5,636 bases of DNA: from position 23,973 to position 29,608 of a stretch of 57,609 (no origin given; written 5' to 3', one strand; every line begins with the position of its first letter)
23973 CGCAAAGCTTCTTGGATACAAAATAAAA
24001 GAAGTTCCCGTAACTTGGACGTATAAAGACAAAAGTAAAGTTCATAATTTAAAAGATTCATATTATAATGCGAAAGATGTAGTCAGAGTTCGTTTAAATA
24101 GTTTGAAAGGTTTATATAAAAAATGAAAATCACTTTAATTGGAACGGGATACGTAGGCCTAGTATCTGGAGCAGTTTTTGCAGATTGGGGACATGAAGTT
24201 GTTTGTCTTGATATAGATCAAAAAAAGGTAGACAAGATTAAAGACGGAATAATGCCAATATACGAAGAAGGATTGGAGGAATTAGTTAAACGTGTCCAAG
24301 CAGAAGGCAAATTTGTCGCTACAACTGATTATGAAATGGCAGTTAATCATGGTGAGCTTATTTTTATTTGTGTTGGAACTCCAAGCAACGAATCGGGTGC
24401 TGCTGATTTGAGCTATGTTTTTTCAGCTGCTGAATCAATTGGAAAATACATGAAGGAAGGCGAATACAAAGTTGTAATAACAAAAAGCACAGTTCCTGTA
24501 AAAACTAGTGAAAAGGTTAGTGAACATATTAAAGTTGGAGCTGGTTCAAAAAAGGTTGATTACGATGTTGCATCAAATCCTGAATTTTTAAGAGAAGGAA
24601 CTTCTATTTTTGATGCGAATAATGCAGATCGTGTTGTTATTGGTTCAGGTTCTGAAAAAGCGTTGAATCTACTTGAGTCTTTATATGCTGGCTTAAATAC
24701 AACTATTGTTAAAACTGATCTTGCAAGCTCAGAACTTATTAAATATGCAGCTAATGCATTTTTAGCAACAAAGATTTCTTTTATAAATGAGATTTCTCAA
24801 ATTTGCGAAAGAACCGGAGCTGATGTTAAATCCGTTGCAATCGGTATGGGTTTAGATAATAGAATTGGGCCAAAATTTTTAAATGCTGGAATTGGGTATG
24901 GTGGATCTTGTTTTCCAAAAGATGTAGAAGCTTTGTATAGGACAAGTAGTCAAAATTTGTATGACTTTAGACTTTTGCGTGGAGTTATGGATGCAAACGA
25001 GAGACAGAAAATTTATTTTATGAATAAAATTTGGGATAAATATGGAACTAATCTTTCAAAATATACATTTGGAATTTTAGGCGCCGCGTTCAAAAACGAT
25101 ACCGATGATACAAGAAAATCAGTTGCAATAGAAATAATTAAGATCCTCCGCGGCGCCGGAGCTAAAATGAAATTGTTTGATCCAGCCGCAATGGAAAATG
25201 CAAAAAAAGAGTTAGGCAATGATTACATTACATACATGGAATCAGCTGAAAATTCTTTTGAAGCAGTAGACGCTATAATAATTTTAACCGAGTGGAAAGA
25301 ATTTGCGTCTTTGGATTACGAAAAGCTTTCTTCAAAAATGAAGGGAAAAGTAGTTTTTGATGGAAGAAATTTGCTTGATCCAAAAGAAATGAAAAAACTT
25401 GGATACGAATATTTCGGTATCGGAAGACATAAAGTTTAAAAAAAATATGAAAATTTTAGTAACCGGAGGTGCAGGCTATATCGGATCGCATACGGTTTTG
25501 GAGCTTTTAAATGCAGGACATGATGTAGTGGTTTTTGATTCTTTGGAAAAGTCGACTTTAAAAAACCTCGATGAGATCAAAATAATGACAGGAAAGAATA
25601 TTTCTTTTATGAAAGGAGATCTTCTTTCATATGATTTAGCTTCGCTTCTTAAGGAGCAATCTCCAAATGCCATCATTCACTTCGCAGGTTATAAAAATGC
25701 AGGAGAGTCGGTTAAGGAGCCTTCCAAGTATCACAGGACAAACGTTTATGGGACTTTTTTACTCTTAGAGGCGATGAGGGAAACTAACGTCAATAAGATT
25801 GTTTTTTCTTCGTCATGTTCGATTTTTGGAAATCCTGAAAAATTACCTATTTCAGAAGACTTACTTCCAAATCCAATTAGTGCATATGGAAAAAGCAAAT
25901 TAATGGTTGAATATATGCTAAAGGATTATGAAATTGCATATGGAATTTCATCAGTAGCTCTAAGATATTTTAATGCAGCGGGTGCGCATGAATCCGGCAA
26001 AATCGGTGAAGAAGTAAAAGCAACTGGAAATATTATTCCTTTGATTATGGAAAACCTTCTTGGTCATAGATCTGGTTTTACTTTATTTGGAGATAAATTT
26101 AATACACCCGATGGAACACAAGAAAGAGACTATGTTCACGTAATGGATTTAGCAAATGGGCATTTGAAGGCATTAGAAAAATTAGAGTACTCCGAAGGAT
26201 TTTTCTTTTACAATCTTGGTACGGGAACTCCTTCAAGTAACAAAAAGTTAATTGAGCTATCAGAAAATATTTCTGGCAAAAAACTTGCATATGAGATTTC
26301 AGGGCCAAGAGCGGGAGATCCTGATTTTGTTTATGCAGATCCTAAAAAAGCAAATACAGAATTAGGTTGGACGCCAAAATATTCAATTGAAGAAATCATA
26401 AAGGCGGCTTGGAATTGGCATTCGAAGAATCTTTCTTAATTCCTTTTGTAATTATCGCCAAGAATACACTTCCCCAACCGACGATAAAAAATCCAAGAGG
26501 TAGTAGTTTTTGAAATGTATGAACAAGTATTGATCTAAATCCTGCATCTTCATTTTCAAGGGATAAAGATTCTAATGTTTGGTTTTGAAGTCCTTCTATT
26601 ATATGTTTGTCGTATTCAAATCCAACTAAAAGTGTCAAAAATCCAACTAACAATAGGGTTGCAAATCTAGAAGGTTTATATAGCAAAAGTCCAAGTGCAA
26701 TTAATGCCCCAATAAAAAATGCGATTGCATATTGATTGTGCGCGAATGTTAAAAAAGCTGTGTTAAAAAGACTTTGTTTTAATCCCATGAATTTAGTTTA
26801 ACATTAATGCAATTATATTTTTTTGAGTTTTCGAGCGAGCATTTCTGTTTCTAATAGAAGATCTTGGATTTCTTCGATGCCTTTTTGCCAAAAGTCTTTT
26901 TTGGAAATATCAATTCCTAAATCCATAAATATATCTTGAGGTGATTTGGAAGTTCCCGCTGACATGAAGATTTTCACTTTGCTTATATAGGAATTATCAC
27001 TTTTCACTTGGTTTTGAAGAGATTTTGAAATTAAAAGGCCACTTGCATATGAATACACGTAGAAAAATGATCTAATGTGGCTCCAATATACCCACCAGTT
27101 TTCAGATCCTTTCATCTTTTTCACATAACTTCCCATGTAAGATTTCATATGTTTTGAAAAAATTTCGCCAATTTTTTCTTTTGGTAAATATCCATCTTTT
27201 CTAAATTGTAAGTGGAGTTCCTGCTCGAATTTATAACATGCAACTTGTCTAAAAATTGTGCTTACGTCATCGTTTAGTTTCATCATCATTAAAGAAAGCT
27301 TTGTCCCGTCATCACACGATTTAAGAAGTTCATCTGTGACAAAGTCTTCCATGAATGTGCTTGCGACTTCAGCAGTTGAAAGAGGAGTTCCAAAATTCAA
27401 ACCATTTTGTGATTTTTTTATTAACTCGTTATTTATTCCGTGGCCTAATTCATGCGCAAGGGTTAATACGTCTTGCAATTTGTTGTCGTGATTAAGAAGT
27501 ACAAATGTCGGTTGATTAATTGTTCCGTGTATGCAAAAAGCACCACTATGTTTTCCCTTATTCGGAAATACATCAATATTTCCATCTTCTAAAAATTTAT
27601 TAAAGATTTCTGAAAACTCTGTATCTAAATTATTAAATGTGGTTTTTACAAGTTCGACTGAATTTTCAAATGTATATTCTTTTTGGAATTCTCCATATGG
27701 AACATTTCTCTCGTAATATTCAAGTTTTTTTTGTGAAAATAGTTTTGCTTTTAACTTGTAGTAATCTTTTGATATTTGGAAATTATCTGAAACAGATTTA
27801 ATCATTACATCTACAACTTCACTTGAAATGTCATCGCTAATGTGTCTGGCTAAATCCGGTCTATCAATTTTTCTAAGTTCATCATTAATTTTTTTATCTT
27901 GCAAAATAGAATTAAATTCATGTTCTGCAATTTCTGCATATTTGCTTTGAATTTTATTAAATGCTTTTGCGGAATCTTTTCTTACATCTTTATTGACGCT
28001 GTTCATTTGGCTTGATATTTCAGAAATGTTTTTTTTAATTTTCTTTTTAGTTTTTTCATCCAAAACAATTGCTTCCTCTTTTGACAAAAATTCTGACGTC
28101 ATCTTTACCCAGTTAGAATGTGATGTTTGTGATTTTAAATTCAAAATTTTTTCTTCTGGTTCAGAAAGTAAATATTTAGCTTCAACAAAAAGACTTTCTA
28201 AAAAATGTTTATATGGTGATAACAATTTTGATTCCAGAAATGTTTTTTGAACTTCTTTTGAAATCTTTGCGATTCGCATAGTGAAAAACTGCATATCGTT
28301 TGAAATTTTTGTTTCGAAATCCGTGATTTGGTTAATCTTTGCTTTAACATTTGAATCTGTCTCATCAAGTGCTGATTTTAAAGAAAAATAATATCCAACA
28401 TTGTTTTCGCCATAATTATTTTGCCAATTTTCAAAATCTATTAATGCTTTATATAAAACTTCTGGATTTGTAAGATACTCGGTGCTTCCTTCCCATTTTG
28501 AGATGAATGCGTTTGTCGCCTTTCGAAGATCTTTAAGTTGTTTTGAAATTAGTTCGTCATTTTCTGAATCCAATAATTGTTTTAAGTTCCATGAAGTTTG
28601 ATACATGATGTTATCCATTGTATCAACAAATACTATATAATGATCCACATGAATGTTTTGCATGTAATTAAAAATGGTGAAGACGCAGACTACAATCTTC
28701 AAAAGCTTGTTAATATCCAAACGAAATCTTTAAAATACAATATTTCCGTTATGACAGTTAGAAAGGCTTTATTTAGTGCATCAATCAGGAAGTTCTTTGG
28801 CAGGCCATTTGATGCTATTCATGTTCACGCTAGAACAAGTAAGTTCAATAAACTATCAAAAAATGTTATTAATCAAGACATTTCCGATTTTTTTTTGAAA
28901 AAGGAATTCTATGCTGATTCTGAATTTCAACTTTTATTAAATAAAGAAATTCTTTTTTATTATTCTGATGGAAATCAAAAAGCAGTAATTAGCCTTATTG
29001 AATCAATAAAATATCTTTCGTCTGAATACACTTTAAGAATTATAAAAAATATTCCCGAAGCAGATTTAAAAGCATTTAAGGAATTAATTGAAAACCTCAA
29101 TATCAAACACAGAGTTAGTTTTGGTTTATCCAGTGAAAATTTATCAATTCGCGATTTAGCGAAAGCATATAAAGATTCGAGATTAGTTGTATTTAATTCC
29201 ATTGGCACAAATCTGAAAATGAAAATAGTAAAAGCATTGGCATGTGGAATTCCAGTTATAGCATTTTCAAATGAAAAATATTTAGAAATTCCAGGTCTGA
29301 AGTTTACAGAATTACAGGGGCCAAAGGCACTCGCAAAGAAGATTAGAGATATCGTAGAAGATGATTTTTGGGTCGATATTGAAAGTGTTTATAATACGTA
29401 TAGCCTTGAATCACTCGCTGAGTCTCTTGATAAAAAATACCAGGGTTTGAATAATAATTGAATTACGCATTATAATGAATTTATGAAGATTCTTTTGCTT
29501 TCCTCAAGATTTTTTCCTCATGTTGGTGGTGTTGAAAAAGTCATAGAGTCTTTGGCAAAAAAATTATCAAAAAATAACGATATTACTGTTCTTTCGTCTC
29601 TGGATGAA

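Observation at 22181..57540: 35-kb envelope-glycan island with about ten GT-C-type membrane glycosyltransferases fed by three polyprenol-phosphate-sugar synthase-like genes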

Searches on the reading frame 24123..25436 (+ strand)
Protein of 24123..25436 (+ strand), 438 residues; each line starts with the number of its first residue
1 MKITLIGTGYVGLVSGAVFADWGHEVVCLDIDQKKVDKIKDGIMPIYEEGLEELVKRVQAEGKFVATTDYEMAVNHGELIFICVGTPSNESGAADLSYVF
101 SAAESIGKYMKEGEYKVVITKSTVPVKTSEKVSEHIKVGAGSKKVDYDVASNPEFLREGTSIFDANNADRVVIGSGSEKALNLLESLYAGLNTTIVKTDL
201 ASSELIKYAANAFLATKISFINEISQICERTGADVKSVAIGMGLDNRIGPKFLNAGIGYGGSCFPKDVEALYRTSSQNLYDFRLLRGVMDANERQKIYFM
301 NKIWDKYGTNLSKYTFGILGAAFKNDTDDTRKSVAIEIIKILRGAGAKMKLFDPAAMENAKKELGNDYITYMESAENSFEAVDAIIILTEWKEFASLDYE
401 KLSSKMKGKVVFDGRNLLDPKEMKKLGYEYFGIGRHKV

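Call 3: search_protein_families(library=pfam, proteins=[window:24123-25436:+], max_evalue=0.01)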
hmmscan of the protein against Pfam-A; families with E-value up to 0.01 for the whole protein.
window:24123-25436:+ (438 aa): 8 families
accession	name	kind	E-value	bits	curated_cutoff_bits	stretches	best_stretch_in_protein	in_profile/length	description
PF03721.20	UDPG_MGDP_dh_N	-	1.7e-65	220.5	27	1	1-186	1-186/187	UDP-glucose/GDP-mannose dehydrogenase family, NAD binding domain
PF00984.24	UDPG_MGDP_dh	-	2.7e-36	124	25.4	1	202-293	2-93/94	UDP-glucose/GDP-mannose dehydrogenase family, central domain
PF03720.21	UDPG_MGDP_dh_C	-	2.5e-32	111.8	30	1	317-420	1-103/103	UDP-glucose/GDP-mannose dehydrogenase family, UDP binding domain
PF03807.23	F420_oxidored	-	3.2e-06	28.1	21.6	0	2-94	1-77/94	NADP oxidoreductase coenzyme F420-dependent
PF03446.21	NAD_binding_2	-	6.1e-05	23.5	21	1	2-160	1-130/161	NAD binding domain of 6-phosphogluconate dehydrogenase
PF02737.24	3HCDH_N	-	0.00018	21.9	22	1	2-52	1-51/180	3-hydroxyacyl-CoA dehydrogenase, NAD binding domain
PF01210.29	NAD_Gly3P_dh_N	-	0.0077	16.7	23.1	0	2-97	1-90/158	NAD-dependent glycerol-3-phosphate dehydrogenase N-terminus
PF07992.20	Pyr_redox_2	-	0.0081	16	26.1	0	2-93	144-244/291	Pyridine nucleotide-disulphide oxidoreductase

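Call 14: search_protein_families(library=ncbifam, proteins=[window:24123-25436:+], max_evalue=0.001)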
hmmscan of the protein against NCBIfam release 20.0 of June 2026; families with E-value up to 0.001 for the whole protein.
window:24123-25436:+ (438 aa): 8 families
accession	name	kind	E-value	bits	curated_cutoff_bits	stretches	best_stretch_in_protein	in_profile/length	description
NF047673.2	TeichurnBiosyTuaD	equivalog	3.5e-155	517.4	700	1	2-438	3-434/439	UDP-glucose 6-dehydrogenase TuaD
TIGR03026.1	NDP-sugDHase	subfamily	2.4e-137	458.1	189.8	1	1-416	1-413/413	nucleotide sugar dehydrogenase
NF041297.1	UDPGDh_AglM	equivalog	2.1e-118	396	670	1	1-423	1-422/429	UDP-glucose 6-dehydrogenase AglM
NF040825.1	UDPMaNacDH_Arch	equivalog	6.5e-62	209.7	750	1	1-437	1-417/418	UDP-N-acetyl-D-mannosamine dehydrogenase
NF008286.0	PRK11064.1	equivalog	4.2e-46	157.4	459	1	2-406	5-411/420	UDP-N-acetyl-D-mannosamine dehydrogenase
NF011631.0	PRK15057.1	equivalog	2.6e-43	148.6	757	1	1-360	1-343/388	UDP-glucose 6-dehydrogenase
NF011729.0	PRK15182.1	equivalog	2.2e-22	79.4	592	1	2-413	8-411/425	Vi polysaccharide biosynthesis UDP-N-acetylglucosamine C-6 dehydrogenase TviB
TIGR00745.1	apbA_panE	subfamily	0.00092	18.6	141.35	0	2-96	1-88/305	2-dehydropantoate 2-reductase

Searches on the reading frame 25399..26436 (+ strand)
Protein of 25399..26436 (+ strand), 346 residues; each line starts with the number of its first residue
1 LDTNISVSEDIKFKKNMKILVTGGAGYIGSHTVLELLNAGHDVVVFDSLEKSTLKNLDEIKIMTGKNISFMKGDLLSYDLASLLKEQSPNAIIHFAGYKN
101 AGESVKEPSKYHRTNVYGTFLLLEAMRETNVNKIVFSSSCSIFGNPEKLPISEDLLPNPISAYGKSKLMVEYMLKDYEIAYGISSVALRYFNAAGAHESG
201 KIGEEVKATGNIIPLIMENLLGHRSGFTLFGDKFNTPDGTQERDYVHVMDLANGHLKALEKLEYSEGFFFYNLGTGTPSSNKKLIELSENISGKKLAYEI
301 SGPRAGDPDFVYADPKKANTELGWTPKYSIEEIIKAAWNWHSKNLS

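Call 3: search_protein_families(library=pfam, proteins=[window:25399-26436:+], max_evalue=0.01)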
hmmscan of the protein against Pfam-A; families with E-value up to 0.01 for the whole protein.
window:25399-26436:+ (346 aa): 10 families
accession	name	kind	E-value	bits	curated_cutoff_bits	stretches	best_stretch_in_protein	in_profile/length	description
PF16363.11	GDP_Man_Dehyd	-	1.1e-57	196.4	27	1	20-335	1-330/332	GDP-mannose 4,6 dehydratase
PF01370.27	Epimerase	-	4.1e-54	184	20.9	1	19-273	1-239/240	NAD dependent epimerase/dehydratase family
PF01073.25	3Beta_HSD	-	6.8e-17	61.8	22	1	20-174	1-157/280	3-beta hydroxysteroid dehydrogenase/isomerase family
PF02719.21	Polysacc_synt_2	-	1.4e-13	51.1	20.2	1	19-195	1-173/293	Polysaccharide biosynthesis protein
PF04321.23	RmlD_sub_bind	-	2.9e-13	50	27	1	17-178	1-140/287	RmlD substrate binding domain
PF13460.12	NAD_binding_10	-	8.6e-07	29.4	27.2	1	23-182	1-139/184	NAD(P)H-binding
PF08659.16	KR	-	1.6e-05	25.4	22.6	1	19-147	3-145/180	KR domain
PF00106.31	adh_short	-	2.2e-05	24.4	26.6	1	19-84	3-67/195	short chain dehydrogenase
PF07993.18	NAD_binding_4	-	4.2e-05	23.3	20.1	1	21-190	1-204/258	Male sterility protein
PF05368.20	NmrA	-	0.00012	22.2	27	1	16-139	2-107/298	NmrA-like family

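Call 14: search_protein_families(library=ncbifam, proteins=[window:25399-26436:+], max_evalue=0.001)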
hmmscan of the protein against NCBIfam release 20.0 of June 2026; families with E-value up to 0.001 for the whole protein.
window:25399-26436:+ (346 aa): 35 families (the best 25 are shown)
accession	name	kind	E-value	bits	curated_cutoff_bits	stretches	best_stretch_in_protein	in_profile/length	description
TIGR01179.1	galE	equivalog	1.3e-114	382.5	262.3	1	18-344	1-328/332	UDP-glucose 4-epimerase GalE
NF007956.0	PRK10675.1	subfamily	3.5e-91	305.8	394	1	17-344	1-332/338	UDP-glucose 4-epimerase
TIGR01181.1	dTDP_gluc_dehyt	equivalog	6.6e-38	130.6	365.1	1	18-344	1-314/321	dTDP-glucose 4,6-dehydratase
TIGR02197.1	heptose_epim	equivalog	3.2e-30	105.4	274.6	1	19-339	1-311/316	ADP-glyceromanno-heptose 6-epimerase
TIGR04180.1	EDH_00030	hypoth_equivalog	5e-28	98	475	1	19-329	1-297/297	NAD-dependent 4,6-dehydratase LegB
NF043036.1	ErythonDh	equivalog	3.1e-21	75.9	325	1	17-178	1-164/321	D-erythronate dehydrogenase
TIGR02622.1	CDP_4_6_dhtase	equivalog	5.4e-21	75.1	278.45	1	15-343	3-332/352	CDP-glucose 4,6-dehydratase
NF007490.0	PRK10084.1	subfamily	7.3e-20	71.3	649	1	17-128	1-113/361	dTDP-glucose 4,6-dehydratase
NF011728.1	PRK15181.1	equivalog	1.7e-19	70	760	1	18-342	17-338/348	Vi polysaccharide biosynthesis UDP-N-acetylglucosaminuronic acid C-4 epimerase TviC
TIGR03466.1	HpnA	hypoth_equivalog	4e-18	65.4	367.65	1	17-177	1-155/327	hopanoid-associated sugar epimerase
TIGR01472.1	gmd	equivalog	5.8e-16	58.6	415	1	19-336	3-333/342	GDP-mannose 4,6-dehydratase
NF007582.0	PRK10217.1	equivalog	1e-15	57.7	698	1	18-343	3-333/355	dTDP-glucose 4,6-dehydratase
NF042422.1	oxyalk_red_OleD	equivalog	3.8e-15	56.1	580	1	17-143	1-114/329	2-alkyl-3-oxoalkanoate reductase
NF041015.1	UDPsulfquin_syn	equivalog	4.9e-12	45.5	575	1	17-146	1-151/384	UDP-sulfoquinovose synthase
TIGR01214.1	rmlD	equivalog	6.2e-12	45.2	224.05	1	18-190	1-151/285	dTDP-4-dehydrorhamnose reductase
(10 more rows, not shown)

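Call 15: search_solved_structures(query=window:25399-26436:+, max_evalue=1e-20)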
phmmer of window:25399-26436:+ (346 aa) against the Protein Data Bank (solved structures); distinct sequences matched with E-value up to 1e-20: 60.
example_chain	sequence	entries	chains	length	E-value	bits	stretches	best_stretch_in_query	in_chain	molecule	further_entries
8wxk_A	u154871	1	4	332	5e-83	282.2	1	18-344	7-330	UDP-glucose 4-epimerase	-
9hi2_A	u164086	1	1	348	8.4e-81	274.9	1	18-344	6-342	UDP-glucose 4-epimerase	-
1ek5_A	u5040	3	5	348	9.3e-81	274.8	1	18-344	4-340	UDP-GALACTOSE 4-EPIMERASE | UDP-glucose 4-epimerase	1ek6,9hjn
9hi1_B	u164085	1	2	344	9.9e-81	274.7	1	18-344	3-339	UDP-glucose 4-epimerase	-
9hi0_B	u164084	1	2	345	1e-80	274.7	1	18-344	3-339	UDP-glucose 4-epimerase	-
1hzj_A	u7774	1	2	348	1.6e-80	274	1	18-344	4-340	UDP-GALACTOSE 4-EPIMERASE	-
1i3k_A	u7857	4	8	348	2.2e-80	273.5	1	18-344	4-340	UDP-GLUCOSE 4-EPIMERASE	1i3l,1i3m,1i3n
1udc_A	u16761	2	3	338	9e-80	271.6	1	17-344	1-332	UDP-GALACTOSE-4-EPIMERASE | UDP-GALACTOSE 4-EPIMERASE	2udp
1lrj_A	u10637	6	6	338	1.2e-79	271.1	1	17-344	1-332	UDP-glucose 4-epimerase | UDP-GALACTOSE 4-EPIMERASE | UDP-GALACTOSE-4-EPIMERASE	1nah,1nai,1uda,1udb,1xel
1lrk_A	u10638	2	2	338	1.2e-79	271.1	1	17-344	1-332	UDP-glucose 4-epimerase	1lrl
1kvr_A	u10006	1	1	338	2.3e-79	270.2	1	17-344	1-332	UDP-GALACTOSE 4-EPIMERASE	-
1kvq_A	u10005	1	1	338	3.1e-79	269.8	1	17-344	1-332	UDP-GALACTOSE 4-EPIMERASE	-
1kvs_A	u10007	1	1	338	3.1e-79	269.8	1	17-344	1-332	UDP-GALACTOSE 4-EPIMERASE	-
1kvu_A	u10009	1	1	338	3.2e-79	269.7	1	17-344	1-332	UDP-GALACTOSE 4-EPIMERASE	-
1kvt_A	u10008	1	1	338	8.2e-79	268.4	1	17-344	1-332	UDP-GALACTOSE 4-EPIMERASE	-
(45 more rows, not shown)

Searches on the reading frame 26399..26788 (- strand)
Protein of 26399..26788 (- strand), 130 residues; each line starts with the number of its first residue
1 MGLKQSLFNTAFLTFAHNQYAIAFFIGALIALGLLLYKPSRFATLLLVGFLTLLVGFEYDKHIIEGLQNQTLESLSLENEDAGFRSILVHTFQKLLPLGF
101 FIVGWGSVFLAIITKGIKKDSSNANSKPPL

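Call 3: search_protein_families(library=pfam, proteins=[window:26399-26788:-], max_evalue=0.01)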
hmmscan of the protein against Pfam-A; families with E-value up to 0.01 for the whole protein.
window:26399-26788:- (130 aa): 0 families

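Call 8: search_protein_families(library=pfam, proteins=[window:26399-26788:-], max_evalue=5)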
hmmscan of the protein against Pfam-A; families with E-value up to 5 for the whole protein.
window:26399-26788:- (130 aa): 0 families

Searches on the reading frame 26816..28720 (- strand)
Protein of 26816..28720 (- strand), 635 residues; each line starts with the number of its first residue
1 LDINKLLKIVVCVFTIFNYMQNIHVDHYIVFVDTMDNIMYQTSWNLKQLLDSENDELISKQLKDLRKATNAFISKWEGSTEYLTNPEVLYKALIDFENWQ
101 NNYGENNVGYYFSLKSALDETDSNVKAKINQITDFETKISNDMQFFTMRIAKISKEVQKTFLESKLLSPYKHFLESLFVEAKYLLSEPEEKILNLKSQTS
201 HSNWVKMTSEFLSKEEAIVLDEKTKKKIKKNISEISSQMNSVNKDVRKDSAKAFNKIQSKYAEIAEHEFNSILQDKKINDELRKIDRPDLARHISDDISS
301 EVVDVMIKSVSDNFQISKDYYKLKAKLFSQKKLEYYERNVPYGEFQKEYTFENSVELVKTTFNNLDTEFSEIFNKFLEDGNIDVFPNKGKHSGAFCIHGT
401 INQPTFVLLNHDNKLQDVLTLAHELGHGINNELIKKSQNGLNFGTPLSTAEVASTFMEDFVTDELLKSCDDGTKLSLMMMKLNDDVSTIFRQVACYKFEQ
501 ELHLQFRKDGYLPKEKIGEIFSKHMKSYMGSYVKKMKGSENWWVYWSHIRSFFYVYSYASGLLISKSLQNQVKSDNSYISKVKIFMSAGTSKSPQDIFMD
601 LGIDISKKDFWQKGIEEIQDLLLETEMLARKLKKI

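Call 3: search_protein_families(library=pfam, proteins=[window:26816-28720:-], max_evalue=0.01)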
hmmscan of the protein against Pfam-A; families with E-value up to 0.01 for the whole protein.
window:26816-28720:- (635 aa): 2 families
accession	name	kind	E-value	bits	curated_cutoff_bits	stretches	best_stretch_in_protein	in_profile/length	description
PF01432.26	Peptidase_M3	-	2.9e-36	126.2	27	1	239-615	3-455/457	Peptidase family M3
PF08439.15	Peptidase_M3_N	-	3.3e-11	43.7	25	1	150-209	2-62/70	Oligopeptidase F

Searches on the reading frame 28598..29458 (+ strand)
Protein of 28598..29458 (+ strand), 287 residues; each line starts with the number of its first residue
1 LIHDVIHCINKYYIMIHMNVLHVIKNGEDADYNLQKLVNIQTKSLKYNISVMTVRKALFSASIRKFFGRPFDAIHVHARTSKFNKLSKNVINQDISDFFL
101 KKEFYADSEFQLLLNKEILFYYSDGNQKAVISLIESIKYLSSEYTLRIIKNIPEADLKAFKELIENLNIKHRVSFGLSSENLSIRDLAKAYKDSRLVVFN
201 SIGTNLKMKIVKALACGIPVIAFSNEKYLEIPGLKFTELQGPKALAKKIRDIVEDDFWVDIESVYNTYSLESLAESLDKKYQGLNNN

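Call 3: search_protein_families(library=pfam, proteins=[window:28598-29458:+], max_evalue=0.01)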
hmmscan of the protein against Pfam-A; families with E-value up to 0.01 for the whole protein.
window:28598-29458:+ (287 aa): 3 families
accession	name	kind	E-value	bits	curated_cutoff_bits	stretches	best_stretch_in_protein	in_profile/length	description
PF13692.12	Glyco_trans_1_4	-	8.9e-12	45.9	27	1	125-255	12-142/142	Glycosyl transferases group 1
PF00534.26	Glycos_transf_1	-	7.4e-10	39.1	26.4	1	116-256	16-159/172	Glycosyl transferases group 1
PF13524.12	Glyco_trans_1_2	-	0.0024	18.2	25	1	181-255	34-114/144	Glycosyl transferase-like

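Call 69: search_protein_families(library=ncbifam, proteins=[window:28598-29458:+], max_evalue=0.00001)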
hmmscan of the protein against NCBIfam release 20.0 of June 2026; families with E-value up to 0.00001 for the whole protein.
window:28598-29458:+ (287 aa): 0 families
